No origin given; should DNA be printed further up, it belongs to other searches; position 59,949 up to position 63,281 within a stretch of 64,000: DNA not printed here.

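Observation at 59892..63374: Single-gene, AT-rich unit next to the tRNA/5S cluster encoding a 1011-aa repeat, metallophosphoesterase and unknown-domain protein: a candidate novel defence or stress system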

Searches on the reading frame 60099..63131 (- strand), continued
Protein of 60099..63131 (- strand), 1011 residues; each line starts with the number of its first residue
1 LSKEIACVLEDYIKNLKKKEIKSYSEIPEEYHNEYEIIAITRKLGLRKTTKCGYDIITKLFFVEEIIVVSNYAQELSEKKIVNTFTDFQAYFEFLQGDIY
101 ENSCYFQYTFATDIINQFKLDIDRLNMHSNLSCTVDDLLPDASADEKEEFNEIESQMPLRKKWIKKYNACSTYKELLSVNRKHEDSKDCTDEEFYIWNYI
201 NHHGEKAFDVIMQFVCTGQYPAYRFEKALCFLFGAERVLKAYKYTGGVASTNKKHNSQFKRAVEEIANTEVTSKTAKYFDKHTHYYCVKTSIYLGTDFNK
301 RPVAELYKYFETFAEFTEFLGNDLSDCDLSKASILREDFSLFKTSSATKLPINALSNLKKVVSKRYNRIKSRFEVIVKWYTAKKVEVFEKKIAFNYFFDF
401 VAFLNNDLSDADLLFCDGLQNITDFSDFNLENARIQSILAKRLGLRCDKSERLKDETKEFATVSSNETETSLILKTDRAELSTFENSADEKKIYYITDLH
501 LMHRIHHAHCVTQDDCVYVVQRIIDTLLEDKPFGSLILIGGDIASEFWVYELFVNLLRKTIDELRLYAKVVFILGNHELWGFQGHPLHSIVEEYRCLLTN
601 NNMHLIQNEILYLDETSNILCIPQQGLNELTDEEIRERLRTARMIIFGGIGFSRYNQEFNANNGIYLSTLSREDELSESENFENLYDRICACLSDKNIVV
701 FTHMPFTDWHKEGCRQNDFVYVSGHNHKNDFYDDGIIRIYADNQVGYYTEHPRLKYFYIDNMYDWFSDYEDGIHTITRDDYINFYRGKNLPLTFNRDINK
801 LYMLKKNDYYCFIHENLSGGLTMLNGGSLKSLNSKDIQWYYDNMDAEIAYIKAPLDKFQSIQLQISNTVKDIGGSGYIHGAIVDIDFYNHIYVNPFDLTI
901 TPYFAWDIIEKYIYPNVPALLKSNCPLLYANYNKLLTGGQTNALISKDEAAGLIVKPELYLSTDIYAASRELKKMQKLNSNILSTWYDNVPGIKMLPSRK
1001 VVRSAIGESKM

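Call 77: fold_search(model_id=the predicted structure, library=viral)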
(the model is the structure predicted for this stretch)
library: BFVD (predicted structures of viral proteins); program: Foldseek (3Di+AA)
matches with E <= 10: 877; with E <= 0.001: 6
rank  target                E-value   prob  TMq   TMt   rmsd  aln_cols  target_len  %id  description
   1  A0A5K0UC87            5.3e-07  1.00  0.18  0.34  23.4       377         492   15  Metallophosphoesterase [Yasminevirus sp. GU-2018]
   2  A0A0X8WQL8            3.4e-06  1.00  0.18  0.60   7.0       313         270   17  (no name in the UniProt tables at hand)
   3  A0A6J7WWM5            1.0e-05  1.00  0.18  0.59   6.3       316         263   15  MPP_superfamily domain containing protein [uncultured Caudovirales phage]
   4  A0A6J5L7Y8            2.6e-05  1.00  0.19  0.62   4.3       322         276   14  Calcineurin-like phosphoesterase domain, ApaH type [uncultured Caudovirales phage]
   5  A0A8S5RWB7            5.2e-04  1.00  0.15  0.46   9.5       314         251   13  RNA lariat debranching enzyme [Siphoviridae sp. ctHip2]
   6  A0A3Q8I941            5.5e-04  1.00  0.16  0.18   7.9       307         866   11  (no name in the UniProt tables at hand)
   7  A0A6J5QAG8            2.0e-03  0.99  0.14  0.40  12.2       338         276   12  MPP_superfamily domain containing protein [uncultured Caudovirales phage]
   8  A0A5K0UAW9            3.1e-03  0.99  0.15  0.11  10.8       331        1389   14  DNA repair exonuclease [Yasminevirus sp. GU-2018]
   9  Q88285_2              3.5e-03  0.38  0.09  0.09  27.8       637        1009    9  (no name in the UniProt tables at hand)
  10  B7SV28                9.2e-03  1.00  0.17  0.52  12.4       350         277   13  (no name in the UniProt tables at hand)
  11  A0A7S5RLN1            1.1e-02  0.98  0.12  0.33   9.3       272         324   12  (no name in the UniProt tables at hand)
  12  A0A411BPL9            1.3e-02  0.92  0.15  0.36  14.3       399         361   10  Esterase [Mycobacterium phage CicholasNage]
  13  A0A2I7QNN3            1.5e-02  0.77  0.13  0.13  25.0       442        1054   11  (no name in the UniProt tables at hand)
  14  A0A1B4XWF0            1.6e-02  0.94  0.15  0.12  10.6       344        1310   14  DNA repair [Tenacibaculum phage pT24]
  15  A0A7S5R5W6            2.2e-02  0.66  0.14  0.15  23.4       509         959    8  (no name in the UniProt tables at hand)
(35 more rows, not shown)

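Call 82: find_encoding_contigs(protein=P0002, flank=10000, max_places=3)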
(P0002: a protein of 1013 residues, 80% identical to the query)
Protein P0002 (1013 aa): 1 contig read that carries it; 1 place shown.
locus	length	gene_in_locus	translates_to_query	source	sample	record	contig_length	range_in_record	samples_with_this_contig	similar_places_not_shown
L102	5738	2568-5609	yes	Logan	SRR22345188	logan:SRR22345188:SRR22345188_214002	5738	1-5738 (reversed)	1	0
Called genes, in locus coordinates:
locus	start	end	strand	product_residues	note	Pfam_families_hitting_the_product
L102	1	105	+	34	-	?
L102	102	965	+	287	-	-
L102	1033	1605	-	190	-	-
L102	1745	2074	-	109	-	PF12844:HTH_19, PF13560:HTH_31, PF01381:HTH_3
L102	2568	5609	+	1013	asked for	-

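Call 95: search_protein_families(library=padloc, proteins=[L103:3720-5321:-, L103:5346-7370:-, L103:13469-14071:-, L103:14096-16366:-, L103:16398-16778:-, L103:16790-17221:-, L103:17225-20374:-, L103:20422-22464:-, L103:2974-3573:+, L103:8143-9411:+], max_evalue=0.001)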
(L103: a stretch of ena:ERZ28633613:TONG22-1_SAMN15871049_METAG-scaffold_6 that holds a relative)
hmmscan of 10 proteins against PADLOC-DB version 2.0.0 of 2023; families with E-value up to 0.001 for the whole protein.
L103:3720-5321:- (534 aa): 0 families

L103:5346-7370:- (675 aa): 0 families

L103:13469-14071:- (201 aa): 1 family
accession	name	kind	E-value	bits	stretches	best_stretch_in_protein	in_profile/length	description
PDLC04134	mad2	-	5.7e-19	66.3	1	28-143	280-404/492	mads_2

L103:14096-16366:- (757 aa): 25 families
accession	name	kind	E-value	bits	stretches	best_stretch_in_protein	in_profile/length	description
PDLC03658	mREase_IV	-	1.5e-54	183.2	1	150-489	226-569/953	Type IV methyl-directed restriction enzyme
PDLC03659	mREase_IV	-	1.2e-47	160.4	1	142-481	214-568/945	Type IV methyl-directed restriction enzyme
PDLC02707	PbeA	-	2e-33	113.9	2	138-322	244-449/672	PbeA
PDLC02704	PbeA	-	7.4e-28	95.4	3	372-483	530-648/682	PbeA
PDLC03049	REase_I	-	3e-23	79.7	1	150-629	171-684/807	Type I restriction enzyme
PDLC03047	REase_I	-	3.6e-23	79.3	2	148-343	345-548/1107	Type I restriction enzyme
PDLC02705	PbeA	-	1.1e-15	54.9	1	373-480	526-634/691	PbeA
PDLC02706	PbeA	-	3.3e-14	50.4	2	407-480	600-673/722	PbeA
PDLC02864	DpdF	-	4.5e-13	46.8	1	359-492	221-354/610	DpdF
PDLC03928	PsyrT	-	1e-12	45.2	1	372-465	241-334/689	-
PDLC02861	DpdF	-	1.7e-12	44.5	1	364-482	231-349/611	DpdF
PDLC02870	DpdF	-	4.5e-12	43.2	1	372-480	226-334/534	DpdF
PDLC02703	PbeA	-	8.8e-10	35.8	0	107-184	211-279/626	PbeA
PDLC01089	C3a193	-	1.7e-09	34.6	1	295-500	406-612/983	poss. alt. Cas3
PDLC03042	REase_I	-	2.9e-08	29.6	1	343-485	692-851/1170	Type I restriction enzyme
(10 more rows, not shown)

L103:16398-16778:- (127 aa): 1 family
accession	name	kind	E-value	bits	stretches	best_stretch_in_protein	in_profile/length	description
PDLC04899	PDC-S07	-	4e-43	144.3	1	2-126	7-131/135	-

L103:16790-17221:- (144 aa): 2 families
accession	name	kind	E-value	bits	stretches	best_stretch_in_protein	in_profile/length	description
PDLC03212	mREase_II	-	1.6e-06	26.1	1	32-77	36-81/161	Type II methyl-directed restriction enzyme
PDLC03208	mREase_II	-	3e-06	25.5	1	25-93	21-92/143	Type II methyl-directed restriction enzyme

L103:17225-20374:- (1050 aa): 20 families
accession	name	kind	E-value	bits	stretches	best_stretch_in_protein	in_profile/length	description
PDLC03659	mREase_IV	-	7.8e-230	763.4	1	117-1039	13-934/945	Type IV methyl-directed restriction enzyme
PDLC03658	mREase_IV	-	4.9e-94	313.8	2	147-783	47-673/953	Type IV methyl-directed restriction enzyme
PDLC02707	PbeA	-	4.6e-39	132.6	3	209-509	122-454/672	PbeA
PDLC02704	PbeA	-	5.9e-30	102.4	2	578-676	553-651/682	PbeA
PDLC03049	REase_I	-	4.6e-23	79.1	1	317-669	167-539/807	Type I restriction enzyme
PDLC02706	PbeA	-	3.3e-18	63.6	2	596-673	599-676/722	PbeA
PDLC03047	REase_I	-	5.3e-16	55.5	2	297-479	326-499/1107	Type I restriction enzyme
PDLC02705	PbeA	-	4.1e-12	43.1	1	563-687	526-651/691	PbeA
PDLC02703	PbeA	-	7.1e-12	42.7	1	439-510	370-446/626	PbeA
PDLC03597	REase_MTase_IIG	-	9.2e-08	28.1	1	614-661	553-600/1646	Type IIG restriction enzyme-methyltransferase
PDLC03829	ZacB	-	4.9e-07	27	1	215-300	291-381/586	-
PDLC03928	PsyrT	-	9.9e-07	25.4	1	564-655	243-334/689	-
PDLC03042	REase_I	-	8.4e-06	21.4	0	590-659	761-833/1170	Type I restriction enzyme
PDLC02614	DrmC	-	1.2e-05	23.2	1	169-272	49-147/153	DrmC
PDLC03647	REase_III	-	1.5e-05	21.3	1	610-666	504-560/989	Type III restriction enzyme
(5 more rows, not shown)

L103:20422-22464:- (681 aa): 0 families

L103:2974-3573:+ (200 aa): 0 families

L103:8143-9411:+ (423 aa): 0 families

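Call 99: search_protein_families(library=padloc, alignment_id=A4, max_evalue=0.00001)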
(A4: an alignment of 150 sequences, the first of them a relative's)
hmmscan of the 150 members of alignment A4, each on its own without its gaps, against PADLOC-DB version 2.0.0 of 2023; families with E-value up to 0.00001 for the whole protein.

A. member 1, L027:38-406:+ (123 aa): 0 families

B. families by the number of members that match (of 150 scanned): 37 families (the first 25 are shown)
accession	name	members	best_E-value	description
PDLC01652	WYL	2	5.3e-27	"CAS-I,CAS-II,CAS-III,CAS-IV,CAS-V,CAS-VI; associated_signaling"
PDLC02374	dGTPase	1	1e-75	-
PDLC04832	PDC-S03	1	4.1e-54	-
PDLC03767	RT_UG29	1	1.3e-50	DRT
PDLC03047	REase_I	1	6.7e-46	Type I restriction enzyme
PDLC03800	RTasDnaG-like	1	2.2e-43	DRT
PDLC02196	IetA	1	8e-36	-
PDLC04834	PDC-S03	1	1e-33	-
PDLC04833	PDC-S03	1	1.8e-30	-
PDLC02195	IetA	1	2.9e-30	-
PDLC01457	WYL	1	7.1e-28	"CAS-I,CAS-II,CAS-III,CAS-IV,CAS-V,CAS-VI; associated_signaling"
PDLC04232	IetA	1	3e-27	-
PDLC04134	mad2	1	1.9e-24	mads_2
PDLC04231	IetA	1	1.3e-18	-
PDLC04835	PDC-S03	1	2.2e-17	-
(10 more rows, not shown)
